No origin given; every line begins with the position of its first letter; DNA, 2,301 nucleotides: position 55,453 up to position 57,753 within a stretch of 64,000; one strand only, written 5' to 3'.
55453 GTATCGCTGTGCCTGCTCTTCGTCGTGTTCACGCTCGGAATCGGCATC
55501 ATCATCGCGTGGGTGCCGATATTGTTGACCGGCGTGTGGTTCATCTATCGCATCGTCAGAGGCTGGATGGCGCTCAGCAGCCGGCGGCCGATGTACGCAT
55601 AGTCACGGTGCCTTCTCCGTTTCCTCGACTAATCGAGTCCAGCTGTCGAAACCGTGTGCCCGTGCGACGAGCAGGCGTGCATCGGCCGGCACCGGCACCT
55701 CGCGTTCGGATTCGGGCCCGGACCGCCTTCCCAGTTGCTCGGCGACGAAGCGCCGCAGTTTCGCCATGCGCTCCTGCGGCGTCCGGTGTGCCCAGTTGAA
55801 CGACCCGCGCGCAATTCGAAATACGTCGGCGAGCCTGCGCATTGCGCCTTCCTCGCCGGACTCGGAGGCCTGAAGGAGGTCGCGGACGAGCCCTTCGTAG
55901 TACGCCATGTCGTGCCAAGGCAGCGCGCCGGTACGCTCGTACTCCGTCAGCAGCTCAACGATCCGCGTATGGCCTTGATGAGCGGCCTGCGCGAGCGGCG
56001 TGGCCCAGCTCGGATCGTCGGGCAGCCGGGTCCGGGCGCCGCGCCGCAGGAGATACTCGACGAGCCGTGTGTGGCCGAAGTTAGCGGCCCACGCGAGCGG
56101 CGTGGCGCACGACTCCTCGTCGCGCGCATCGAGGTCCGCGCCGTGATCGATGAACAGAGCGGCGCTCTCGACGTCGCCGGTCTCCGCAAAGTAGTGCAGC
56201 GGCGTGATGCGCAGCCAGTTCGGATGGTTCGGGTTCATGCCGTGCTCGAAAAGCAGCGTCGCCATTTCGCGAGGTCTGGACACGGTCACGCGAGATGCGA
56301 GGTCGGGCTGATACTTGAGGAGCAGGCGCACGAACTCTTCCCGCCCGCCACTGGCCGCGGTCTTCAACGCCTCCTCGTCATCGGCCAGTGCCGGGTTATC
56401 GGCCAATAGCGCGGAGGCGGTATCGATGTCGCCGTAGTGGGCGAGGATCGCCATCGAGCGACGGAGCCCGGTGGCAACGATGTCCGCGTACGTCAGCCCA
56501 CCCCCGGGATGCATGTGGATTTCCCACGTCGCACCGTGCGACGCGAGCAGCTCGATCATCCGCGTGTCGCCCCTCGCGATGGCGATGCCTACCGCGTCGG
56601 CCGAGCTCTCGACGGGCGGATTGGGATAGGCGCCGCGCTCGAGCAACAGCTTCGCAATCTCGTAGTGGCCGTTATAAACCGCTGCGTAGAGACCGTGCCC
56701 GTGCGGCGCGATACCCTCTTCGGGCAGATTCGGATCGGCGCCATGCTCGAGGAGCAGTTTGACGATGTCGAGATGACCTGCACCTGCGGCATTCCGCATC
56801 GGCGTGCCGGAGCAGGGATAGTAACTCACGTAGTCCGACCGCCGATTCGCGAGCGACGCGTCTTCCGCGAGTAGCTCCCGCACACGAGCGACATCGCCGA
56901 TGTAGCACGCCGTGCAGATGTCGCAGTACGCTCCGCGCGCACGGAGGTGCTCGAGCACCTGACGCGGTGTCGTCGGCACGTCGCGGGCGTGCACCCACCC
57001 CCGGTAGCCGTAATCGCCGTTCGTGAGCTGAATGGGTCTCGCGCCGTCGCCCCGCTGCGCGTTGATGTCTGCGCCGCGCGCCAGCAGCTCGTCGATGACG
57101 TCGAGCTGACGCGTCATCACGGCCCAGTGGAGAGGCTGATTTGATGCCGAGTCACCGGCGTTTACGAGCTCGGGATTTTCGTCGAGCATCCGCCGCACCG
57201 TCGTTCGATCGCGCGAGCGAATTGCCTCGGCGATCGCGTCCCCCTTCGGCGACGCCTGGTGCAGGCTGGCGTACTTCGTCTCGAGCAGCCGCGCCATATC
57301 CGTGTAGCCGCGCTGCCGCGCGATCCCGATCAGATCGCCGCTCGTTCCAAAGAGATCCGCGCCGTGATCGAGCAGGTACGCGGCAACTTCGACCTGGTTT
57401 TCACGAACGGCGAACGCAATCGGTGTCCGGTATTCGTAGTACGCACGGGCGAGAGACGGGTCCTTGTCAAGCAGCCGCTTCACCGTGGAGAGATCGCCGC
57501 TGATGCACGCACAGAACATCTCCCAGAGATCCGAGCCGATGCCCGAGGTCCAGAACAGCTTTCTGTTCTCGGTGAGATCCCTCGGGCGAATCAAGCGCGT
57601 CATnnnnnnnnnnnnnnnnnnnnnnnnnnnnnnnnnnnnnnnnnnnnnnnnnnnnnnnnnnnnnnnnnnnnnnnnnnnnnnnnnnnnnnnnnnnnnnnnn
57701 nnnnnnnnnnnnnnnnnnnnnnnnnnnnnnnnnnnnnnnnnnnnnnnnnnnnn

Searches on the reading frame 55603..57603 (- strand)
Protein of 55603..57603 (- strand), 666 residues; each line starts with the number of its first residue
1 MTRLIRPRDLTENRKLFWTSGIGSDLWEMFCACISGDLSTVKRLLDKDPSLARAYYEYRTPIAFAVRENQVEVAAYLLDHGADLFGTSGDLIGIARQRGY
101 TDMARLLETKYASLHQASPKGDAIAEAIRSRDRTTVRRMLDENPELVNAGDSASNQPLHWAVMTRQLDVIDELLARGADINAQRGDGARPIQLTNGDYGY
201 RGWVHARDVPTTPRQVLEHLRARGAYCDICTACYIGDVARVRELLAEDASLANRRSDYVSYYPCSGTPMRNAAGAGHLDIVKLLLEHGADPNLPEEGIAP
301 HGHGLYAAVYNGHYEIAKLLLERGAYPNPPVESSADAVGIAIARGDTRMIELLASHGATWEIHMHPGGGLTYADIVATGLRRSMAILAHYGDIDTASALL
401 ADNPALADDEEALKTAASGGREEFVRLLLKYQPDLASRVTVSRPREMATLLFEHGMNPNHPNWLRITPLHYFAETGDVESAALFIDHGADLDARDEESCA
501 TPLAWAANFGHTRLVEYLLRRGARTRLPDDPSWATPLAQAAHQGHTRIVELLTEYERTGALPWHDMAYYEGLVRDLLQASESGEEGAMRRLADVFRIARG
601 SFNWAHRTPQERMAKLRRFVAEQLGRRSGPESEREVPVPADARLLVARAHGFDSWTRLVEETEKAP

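Call 6: search_protein_families(library=pfam, proteins=[window:55603-57603:-], max_evalue=0.01)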
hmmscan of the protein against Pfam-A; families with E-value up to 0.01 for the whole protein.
window:55603-57603:- (666 aa): 6 families
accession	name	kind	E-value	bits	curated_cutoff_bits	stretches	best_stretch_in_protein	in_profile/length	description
PF12796.13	Ank_2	-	5e-53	178.1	27.3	8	231-328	3-87/90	Ankyrin repeats (3 copies)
PF00023.36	Ank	-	2.2e-49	163.1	21.1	5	267-293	4-30/33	Ankyrin repeat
PF13637.12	Ank_4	-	3.3e-42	142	22.7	5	272-321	4-50/50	Ankyrin repeats (many copies)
PF13606.12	Ank_3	-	5.5e-38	124.5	22.3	2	267-292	4-29/30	Ankyrin repeat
PF13857.12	Ank_5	-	8.7e-32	109.3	27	4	264-296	13-47/56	Ankyrin repeats (many copies)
PF24521.3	Ank_KRIT1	-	1.5e-19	70.6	80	1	463-556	14-108/149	KRIT1 ankyrin-repeats domain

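Call 13: find_homologous_proteins(query=window:55603-57603:-, max_evalue=1e-10)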
Query window:55603-57603:- (666 aa): 4952 proteins with E <= 1e-10 among 8000 candidates; the best 120 are listed.
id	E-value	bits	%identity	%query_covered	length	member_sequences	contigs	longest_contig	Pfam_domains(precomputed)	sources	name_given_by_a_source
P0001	0.0e+0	1384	91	100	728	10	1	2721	PF13606.13,PF13857.13,PF12796.14,PF00023.37,PF13637.13,PF08281.19,PF24521.3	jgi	-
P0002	0.0e+0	1253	83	99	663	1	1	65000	PF13606.13,PF13857.13,PF12796.14,PF00023.37,PF13637.13,PF24521.3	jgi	jgi:ankyrin repeat protein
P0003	0.0e+0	1201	78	100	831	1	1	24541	PF13606.13,PF13857.13,PF04545.23,PF12796.14,PF00023.37,PF04542.21,PF13637.13,PF08281.19,PF24521.3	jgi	jgi:RNA polymerase sigma factor (sigma-70 family)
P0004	0.0e+0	1158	75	100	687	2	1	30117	PF13606.13,PF13857.13,PF12796.14,PF00023.37,PF13637.13,PF24521.3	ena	-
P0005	0.0e+0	1145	75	99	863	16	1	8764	PF13606.13,PF13857.13,PF04545.23,PF12796.14,PF00023.37,PF04542.21,PF13637.13,PF08281.19,PF24521.3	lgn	-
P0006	0.0e+0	1121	74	99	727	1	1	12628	PF13606.13,PF13857.13,PF12796.14,PF00023.37,PF13637.13,PF24521.3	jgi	jgi:ankyrin repeat protein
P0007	1.5e-279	947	65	100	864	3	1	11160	PF13606.13,PF13857.13,PF04545.23,PF12796.14,PF00023.37,PF04542.21,PF13637.13,PF08281.19,PF24521.3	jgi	jgi:uncharacterized protein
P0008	3.6e-279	946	65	100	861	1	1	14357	PF13606.13,PF13857.13,PF04545.23,PF12796.14,PF00023.37,PF04542.21,PF13637.13,PF08281.19,PF24521.3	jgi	jgi:RNA polymerase sigma factor (sigma-70 family)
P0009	5.7e-279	945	65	100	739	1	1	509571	PF13606.13,PF13857.13,PF04545.23,PF12796.14,PF00023.37,PF13637.13,PF08281.19,PF24521.3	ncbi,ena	-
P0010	1.4e-277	941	64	100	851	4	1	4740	PF13606.13,PF13857.13,PF04545.23,PF12796.14,PF00023.37,PF04542.21,PF13637.13,PF08281.19,PF24521.3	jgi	jgi:RNA polymerase sigma factor (sigma-70 family)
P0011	2.2e-277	940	65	100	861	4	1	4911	PF13606.13,PF13857.13,PF04545.23,PF12796.14,PF00023.37,PF04542.21,PF13637.13,PF08281.19,PF24521.3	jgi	jgi:RNA polymerase sigma factor (sigma-70 family)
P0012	3.6e-277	939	83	75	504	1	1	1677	PF13606.13,PF13857.13,PF12796.14,PF00023.37,PF13637.13,PF24521.3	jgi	jgi:ankyrin repeat protein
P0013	1.2e-273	928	64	99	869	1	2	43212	PF13606.13,PF13857.13,PF04545.23,PF12796.14,PF00023.37,PF04542.21,PF13637.13,PF08281.19,PF24521.3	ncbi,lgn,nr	ncbi:MAG: sigma-70 family RNA polymerase sigma factor [Acidobacteria bacterium]|nr:sigma-70 family R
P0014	2.7e-273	927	64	100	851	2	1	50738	PF13606.13,PF13857.13,PF04545.23,PF12796.14,PF00023.37,PF04542.21,PF13637.13,PF08281.19,PF24521.3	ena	-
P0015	2.6e-272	923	64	100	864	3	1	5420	PF13606.13,PF13857.13,PF04545.23,PF12796.14,PF00023.37,PF04542.21,PF13637.13,PF08281.19,PF24521.3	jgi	-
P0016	1.3e-271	921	63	100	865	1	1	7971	PF13606.13,PF13857.13,PF07638.18,PF04545.23,PF12796.14,PF00023.37,PF04542.21,PF13637.13,PF08281.19,PF24521.3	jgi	-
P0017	2.1e-271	920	63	99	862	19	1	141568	PF13606.13,PF13857.13,PF04545.23,PF12796.14,PF00023.37,PF04542.21,PF13637.13,PF08281.19,PF24521.3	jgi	jgi:RNA polymerase sigma factor (sigma-70 family)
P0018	2.1e-271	920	63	100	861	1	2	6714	PF13606.13,PF13857.13,PF04545.23,PF12796.14,PF00023.37,PF04542.21,PF13637.13,PF08281.19,PF24521.3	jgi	jgi:RNA polymerase sigma factor (sigma-70 family)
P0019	1.2e-270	918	63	100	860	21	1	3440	PF13606.13,PF13857.13,PF04545.23,PF12796.14,PF00023.37,PF04542.21,PF13637.13,PF08281.19,PF24521.3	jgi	jgi:RNA polymerase sigma factor (sigma-70 family)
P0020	6.0e-269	912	62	100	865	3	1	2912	PF13606.13,PF13857.13,PF04545.23,PF12796.14,PF00023.37,PF04542.21,PF13637.13,PF08281.19,PF24521.3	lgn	-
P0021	4.7e-267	906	62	99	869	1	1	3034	PF13606.13,PF13857.13,PF04545.23,PF12796.14,PF00023.37,PF04542.21,PF13637.13,PF08281.19,PF24521.3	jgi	jgi:RNA polymerase sigma factor (sigma-70 family)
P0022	6.2e-267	906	63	99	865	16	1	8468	PF13606.13,PF13857.13,PF04545.23,PF12796.14,PF00023.37,PF04542.21,PF13637.13,PF08281.19,PF24521.3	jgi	-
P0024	5.4e-265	899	63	99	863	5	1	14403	PF13606.13,PF13857.13,PF07638.18,PF12796.14,PF00023.37,PF04542.21,PF13637.13,PF08281.19,PF24521.3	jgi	jgi:RNA polymerase sigma factor (sigma-70 family)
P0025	3.6e-264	897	62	99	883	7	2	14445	PF13606.13,PF13857.13,PF04545.23,PF12796.14,PF00023.37,PF04542.21,PF13637.13,PF08281.19,PF24521.3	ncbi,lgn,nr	ncbi:MAG TPA: sigma-70 family RNA polymerase sigma factor [Blastocatellia bacterium]|nr:sigma-70 fam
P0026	1.8e-262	891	61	100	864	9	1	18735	PF13606.13,PF13857.13,PF04545.23,PF12796.14,PF00023.37,PF04542.21,PF13637.13,PF08281.19,PF24521.3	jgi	jgi:RNA polymerase sigma factor (sigma-70 family)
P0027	3.1e-261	887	61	100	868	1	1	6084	PF13606.13,PF13857.13,PF04545.23,PF12796.14,PF00023.37,PF04542.21,PF13637.13,PF08281.19,PF24521.3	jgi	jgi:RNA polymerase sigma factor (sigma-70 family)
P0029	8.1e-257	872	62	100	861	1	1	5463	PF13606.13,PF13857.13,PF04545.23,PF12796.14,PF00023.37,PF04542.21,PF13637.13,PF08281.19,PF24521.3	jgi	jgi:RNA polymerase sigma factor (sigma-70 family)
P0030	2.2e-256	871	61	100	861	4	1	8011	PF13606.13,PF13857.13,PF04545.23,PF12796.14,PF00023.37,PF04542.21,PF13637.13,PF08281.19,PF24521.3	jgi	-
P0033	2.8e-251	854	59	99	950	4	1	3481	PF13606.13,PF13857.13,PF04545.23,PF12796.14,PF00023.37,PF04542.21,PF13637.13,PF08281.19,PF24521.3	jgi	jgi:RNA polymerase sigma factor (sigma-70 family)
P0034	1.0e-250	852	60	100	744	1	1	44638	PF13606.13,PF13857.13,PF04545.23,PF12796.14,PF00023.37,PF13637.13,PF08281.19,PF24521.3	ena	-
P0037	1.8e-249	848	59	100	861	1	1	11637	PF13606.13,PF13857.13,PF04545.23,PF12796.14,PF00023.37,PF04542.21,PF13637.13,PF08281.19,PF24521.3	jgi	jgi:RNA polymerase sigma factor (sigma-70 family)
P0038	2.8e-249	847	60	100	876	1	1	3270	PF13606.13,PF13857.13,PF04545.23,PF12796.14,PF00023.37,PF04542.21,PF13637.13,PF08281.19,PF24521.3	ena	-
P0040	2.0e-248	845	60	100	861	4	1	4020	PF13606.13,PF13857.13,PF04545.23,PF12796.14,PF00023.37,PF04542.21,PF13637.13,PF08281.19,PF24521.3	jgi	jgi:RNA polymerase sigma factor (sigma-70 family)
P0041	2.2e-248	844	60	99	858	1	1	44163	PF13606.13,PF13857.13,PF04545.23,PF12796.14,PF00023.37,PF04542.21,PF13637.13,PF08281.19,PF24521.3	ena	-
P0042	2.8e-248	844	60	99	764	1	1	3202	PF13606.13,PF13857.13,PF04545.23,PF12796.14,PF00023.37,PF13637.13,PF08281.19,PF24521.3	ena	-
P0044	5.1e-247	840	59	100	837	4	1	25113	PF13606.13,PF13857.13,PF04545.23,PF12796.14,PF00023.37,PF04542.21,PF13637.13,PF08281.19,PF24521.3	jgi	jgi:RNA polymerase sigma factor (sigma-70 family)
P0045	5.3e-247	840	60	99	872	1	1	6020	PF13606.13,PF13857.13,PF04545.23,PF12796.14,PF00023.37,PF04542.21,PF13637.13,PF08281.19,PF24521.3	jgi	jgi:RNA polymerase sigma factor (sigma-70 family)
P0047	1.5e-246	838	60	99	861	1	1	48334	PF13606.13,PF13857.13,PF04545.23,PF12796.14,PF00023.37,PF04542.21,PF13637.13,PF08281.19,PF24521.3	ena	-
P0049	3.3e-246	837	58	99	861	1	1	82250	PF13606.13,PF13857.13,PF04545.23,PF12796.14,PF00023.37,PF04542.21,PF13637.13,PF08281.19,PF24521.3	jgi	jgi:RNA polymerase sigma factor (sigma-70 family)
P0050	3.6e-246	837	60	99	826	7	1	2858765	PF13606.13,PF13857.13,PF04545.23,PF12796.14,PF00023.37,PF04542.21,PF13637.13,PF08281.19,PF24521.3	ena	-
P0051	8.0e-246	836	59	100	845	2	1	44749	PF13606.13,PF13857.13,PF04545.23,PF12796.14,PF00023.37,PF04542.21,PF13637.13,PF08281.19,PF24521.3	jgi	-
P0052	1.2e-245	835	59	100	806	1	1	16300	PF13606.13,PF13857.13,PF04545.23,PF12796.14,PF00023.37,PF04542.21,PF13637.13,PF08281.19,PF24521.3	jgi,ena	-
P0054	2.0e-244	831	59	99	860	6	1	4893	PF13606.13,PF13857.13,PF04545.23,PF12796.14,PF00023.37,PF04542.21,PF13637.13,PF08281.19,PF24521.3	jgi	-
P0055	2.1e-244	831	60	99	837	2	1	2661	PF13606.13,PF13857.13,PF04545.23,PF12796.14,PF00023.37,PF04542.21,PF13637.13,PF08281.19,PF24521.3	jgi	jgi:RNA polymerase sigma factor (sigma-70 family)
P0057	1.4e-243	828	59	100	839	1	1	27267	PF13606.13,PF13857.13,PF04545.23,PF12796.14,PF00023.37,PF04542.21,PF13637.13,PF08281.19,PF24521.3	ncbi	-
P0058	2.8e-243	827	59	100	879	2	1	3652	PF13606.13,PF13857.13,PF04545.23,PF12796.14,PF00023.37,PF04542.21,PF13637.13,PF08281.19,PF24521.3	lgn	-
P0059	4.8e-243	827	67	84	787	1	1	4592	PF13606.13,PF13857.13,PF04545.23,PF12796.14,PF00023.37,PF04542.21,PF13637.13,PF08281.19,PF24521.3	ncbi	ncbi:MAG: sigma-70 family RNA polymerase sigma factor, partial [Blastocatellia bacterium]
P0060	5.2e-243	827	59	100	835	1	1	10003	PF13606.13,PF13857.13,PF04545.23,PF12796.14,PF00023.37,PF04542.21,PF13637.13,PF08281.19,PF24521.3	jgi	jgi:uncharacterized protein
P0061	9.6e-243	826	58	100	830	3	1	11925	PF13606.13,PF13857.13,PF04545.23,PF12796.14,PF00023.37,PF04542.21,PF13637.13,PF08281.19,PF24521.3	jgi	-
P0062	9.9e-243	826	59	99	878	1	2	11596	PF13606.13,PF13857.13,PF04545.23,PF12796.14,PF00023.37,PF04542.21,PF13637.13,PF08281.19,PF24521.3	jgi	jgi:RNA polymerase sigma factor (sigma-70 family)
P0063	1.0e-242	826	58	100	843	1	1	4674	PF13606.13,PF13857.13,PF04545.23,PF12796.14,PF00023.37,PF04542.21,PF13637.13,PF08281.19,PF24521.3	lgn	-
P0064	2.2e-242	825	58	99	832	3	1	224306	PF13606.13,PF13857.13,PF04545.23,PF12796.14,PF00023.37,PF04542.21,PF13637.13,PF08281.19,PF24521.3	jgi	jgi:RNA polymerase sigma factor (sigma-70 family)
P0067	1.6e-241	822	59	100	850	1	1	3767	PF13606.13,PF13857.13,PF04545.23,PF12796.14,PF00023.37,PF04542.21,PF13637.13,PF08281.19,PF24521.3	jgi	-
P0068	4.1e-241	820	61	99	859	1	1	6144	PF13606.13,PF13857.13,PF04545.23,PF12796.14,PF00023.37,PF04542.21,PF13637.13,PF08281.19,PF24521.3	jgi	jgi:RNA polymerase sigma factor (sigma-70 family)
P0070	7.4e-241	819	58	99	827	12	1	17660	PF13606.13,PF13857.13,PF04545.23,PF12796.14,PF00023.37,PF04542.21,PF13637.13,PF08281.19,PF24521.3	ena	-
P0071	1.1e-240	819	57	100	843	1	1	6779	PF13606.13,PF13857.13,PF04545.23,PF12796.14,PF00023.37,PF04542.21,PF13637.13,PF08281.19,PF24521.3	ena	-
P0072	1.3e-240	819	58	100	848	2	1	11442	PF13606.13,PF13857.13,PF04545.23,PF12796.14,PF00023.37,PF04542.21,PF13637.13,PF08281.19,PF24521.3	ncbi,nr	ncbi:MAG TPA: sigma-70 family RNA polymerase sigma factor [Blastocatellia bacterium]|nr:sigma-70 fam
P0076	5.2e-239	813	63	89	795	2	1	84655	PF13606.13,PF13857.13,PF04545.23,PF12796.14,PF00023.37,PF04542.21,PF13637.13,PF08281.19,PF24521.3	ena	-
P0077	6.2e-239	813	57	100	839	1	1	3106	PF13606.13,PF13857.13,PF04545.23,PF12796.14,PF00023.37,PF04542.21,PF13637.13,PF08281.19,PF24521.3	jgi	-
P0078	6.2e-239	813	57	99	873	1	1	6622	PF13606.13,PF13857.13,PF04545.23,PF12796.14,PF00023.37,PF04542.21,PF13637.13,PF08281.19,PF24521.3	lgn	-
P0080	9.9e-239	812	58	100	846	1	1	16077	PF13606.13,PF13857.13,PF04545.23,PF12796.14,PF00023.37,PF04542.21,PF13637.13,PF08281.19,PF24521.3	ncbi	-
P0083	6.9e-238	810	59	99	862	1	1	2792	PF13606.13,PF13857.13,PF04545.23,PF12796.14,PF00023.37,PF04542.21,PF13637.13,PF08281.19,PF24521.3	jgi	jgi:RNA polymerase sigma factor (sigma-70 family)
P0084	7.4e-238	810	58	99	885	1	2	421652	PF13606.13,PF13857.13,PF04545.23,PF12796.14,PF00023.37,PF04542.21,PF13637.13,PF08281.19,PF24521.3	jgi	jgi:RNA polymerase sigma factor (sigma-70 family)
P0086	1.5e-237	809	58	99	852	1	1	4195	PF13606.13,PF13857.13,PF04545.23,PF12796.14,PF00023.37,PF04542.21,PF13637.13,PF08281.19,PF24521.3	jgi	jgi:RNA polymerase sigma factor (sigma-70 family)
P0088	3.4e-237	807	57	100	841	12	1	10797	PF13606.13,PF13857.13,PF04545.23,PF12796.14,PF00023.37,PF04542.21,PF13637.13,PF08281.19,PF24521.3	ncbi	-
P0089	8.0e-237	806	58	100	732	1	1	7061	PF13606.13,PF13857.13,PF04545.23,PF12796.14,PF00023.37,PF13637.13,PF08281.19,PF24521.3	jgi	jgi:ankyrin repeat protein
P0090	1.3e-236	805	58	100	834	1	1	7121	PF13606.13,PF13857.13,PF04545.23,PF12796.14,PF00023.37,PF04542.21,PF13637.13,PF08281.19,PF24521.3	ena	-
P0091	1.9e-236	805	58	100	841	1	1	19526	PF13606.13,PF13857.13,PF04545.23,PF12796.14,PF00023.37,PF04542.21,PF13637.13,PF08281.19,PF24521.3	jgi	jgi:RNA polymerase sigma factor (sigma-70 family)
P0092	2.9e-236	804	57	100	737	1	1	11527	PF13606.13,PF13857.13,PF04545.23,PF12796.14,PF00023.37,PF13637.13,PF08281.19,PF24521.3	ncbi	-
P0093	3.7e-236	804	57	100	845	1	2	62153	PF13606.13,PF13857.13,PF04545.23,PF12796.14,PF00023.37,PF04542.21,PF13637.13,PF08281.19,PF24521.3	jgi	-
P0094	4.8e-236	804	58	99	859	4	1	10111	PF13606.13,PF13857.13,PF07638.18,PF04545.23,PF12796.14,PF00023.37,PF04542.21,PF13637.13,PF08281.19,PF24521.3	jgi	-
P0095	7.2e-236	803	58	99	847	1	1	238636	PF13606.13,PF13857.13,PF04545.23,PF12796.14,PF00023.37,PF04542.21,PF13637.13,PF08281.19,PF24521.3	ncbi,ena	-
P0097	2.6e-235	801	57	100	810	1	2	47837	PF13606.13,PF13857.13,PF04545.23,PF12796.14,PF00023.37,PF04542.21,PF13637.13,PF08281.19,PF24521.3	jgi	jgi:RNA polymerase sigma factor (sigma-70 family)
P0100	7.4e-235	800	57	100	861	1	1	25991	PF13606.13,PF13857.13,PF04545.23,PF12796.14,PF00023.37,PF04542.21,PF13637.13,PF08281.19,PF24521.3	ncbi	-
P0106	9.1e-233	793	58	99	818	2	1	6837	PF13606.13,PF13857.13,PF04545.23,PF12796.14,PF00023.37,PF04542.21,PF13637.13,PF08281.19,PF24521.3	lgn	-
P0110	2.1e-232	792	58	99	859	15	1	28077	PF13606.13,PF13857.13,PF04545.23,PF12796.14,PF00023.37,PF04542.21,PF13637.13,PF08281.19,PF24521.3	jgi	-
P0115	1.4e-231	789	58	98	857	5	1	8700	PF13606.13,PF13857.13,PF07638.18,PF04545.23,PF12796.14,PF00023.37,PF04542.21,PF13637.13,PF08281.19,PF24521.3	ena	-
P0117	1.6e-231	789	57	100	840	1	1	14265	PF13606.13,PF13857.13,PF04545.23,PF12796.14,PF00023.37,PF04542.21,PF13637.13,PF08281.19,PF24521.3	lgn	-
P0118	1.8e-231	788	56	99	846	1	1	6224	PF13606.13,PF13857.13,PF04545.23,PF12796.14,PF00023.37,PF04542.21,PF13637.13,PF08281.19,PF24521.3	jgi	jgi:RNA polymerase sigma factor (sigma-70 family)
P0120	3.8e-231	787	56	100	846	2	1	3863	PF13606.13,PF13857.13,PF04545.23,PF12796.14,PF00023.37,PF04542.21,PF13637.13,PF08281.19,PF24521.3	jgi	-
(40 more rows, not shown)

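Call 17: find_encoding_contigs(protein=P0002, flank=10000, max_places=3)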
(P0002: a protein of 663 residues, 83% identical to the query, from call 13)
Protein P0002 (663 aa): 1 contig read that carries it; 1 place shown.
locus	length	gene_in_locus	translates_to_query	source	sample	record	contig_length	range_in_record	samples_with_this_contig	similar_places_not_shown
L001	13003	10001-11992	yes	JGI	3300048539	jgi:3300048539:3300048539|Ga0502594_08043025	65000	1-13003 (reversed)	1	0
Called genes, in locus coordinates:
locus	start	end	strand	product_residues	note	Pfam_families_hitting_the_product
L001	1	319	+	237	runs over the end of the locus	PF00072:Response_reg, PF00486:Trans_reg_C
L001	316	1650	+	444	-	PF26769:HAMP_PhoQ, PF02518:HATPase_c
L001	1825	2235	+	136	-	PF02311:AraC_binding, PF07883:Cupin_2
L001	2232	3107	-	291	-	PF00561:Abhydrolase_1, PF12146:Hydrolase_4, PF12697:Abhydrolase_6, PF03096:Ndr (weak)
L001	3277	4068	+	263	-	PF00903:Glyoxalase (weak), PF18029:Glyoxalase_6 (faint), PF00903:Glyoxalase, PF22677:Ble-like_N (weak)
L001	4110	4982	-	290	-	PF03544:TonB_C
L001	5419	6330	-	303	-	PF13669:Glyoxalase_4 (faint), PF00903:Glyoxalase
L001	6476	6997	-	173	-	PF05638:T6SS_HCP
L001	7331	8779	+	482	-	-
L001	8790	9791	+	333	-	-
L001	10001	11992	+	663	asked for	PF24521:Ank_KRIT1 (faint), PF00023:Ank (faint), PF13606:Ank_3 (faint), PF13857:Ank_5 (faint), PF12796:Ank_2, PF13637:Ank_4 (weak), PF12796:Ank_2, PF13637:Ank_4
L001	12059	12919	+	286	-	PF00561:Abhydrolase_1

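Call 18: find_encoding_contigs(protein=P0003, flank=10000, max_places=3)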
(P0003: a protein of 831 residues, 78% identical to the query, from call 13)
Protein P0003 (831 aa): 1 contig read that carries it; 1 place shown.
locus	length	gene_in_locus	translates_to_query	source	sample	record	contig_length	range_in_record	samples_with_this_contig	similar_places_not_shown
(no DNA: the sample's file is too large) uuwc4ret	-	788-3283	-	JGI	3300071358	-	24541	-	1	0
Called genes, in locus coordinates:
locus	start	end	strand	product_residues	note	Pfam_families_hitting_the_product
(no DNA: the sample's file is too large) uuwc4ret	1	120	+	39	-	?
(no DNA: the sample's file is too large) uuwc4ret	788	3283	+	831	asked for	PF04542:Sigma70_r2 (weak), PF04545:Sigma70_r4, PF08281:Sigma70_r4_2, PF12796:Ank_2 (weak), PF12796:Ank_2, PF00023:Ank (weak), PF13637:Ank_4, PF12796:Ank_2 (weak), +3 more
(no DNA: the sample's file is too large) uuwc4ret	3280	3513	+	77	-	-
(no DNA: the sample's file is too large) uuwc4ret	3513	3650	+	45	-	-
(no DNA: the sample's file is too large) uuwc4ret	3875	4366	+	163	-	-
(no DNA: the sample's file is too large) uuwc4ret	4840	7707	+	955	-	PF20854:LED_rpt (faint)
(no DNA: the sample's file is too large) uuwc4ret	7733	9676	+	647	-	PF12696:TraG-D_C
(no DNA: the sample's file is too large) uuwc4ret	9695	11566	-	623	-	PF07497:Rho_RNA_bind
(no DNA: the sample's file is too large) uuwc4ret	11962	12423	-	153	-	PF00665:rve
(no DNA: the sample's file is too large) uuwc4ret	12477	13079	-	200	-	PF01527:HTH_Tnp_1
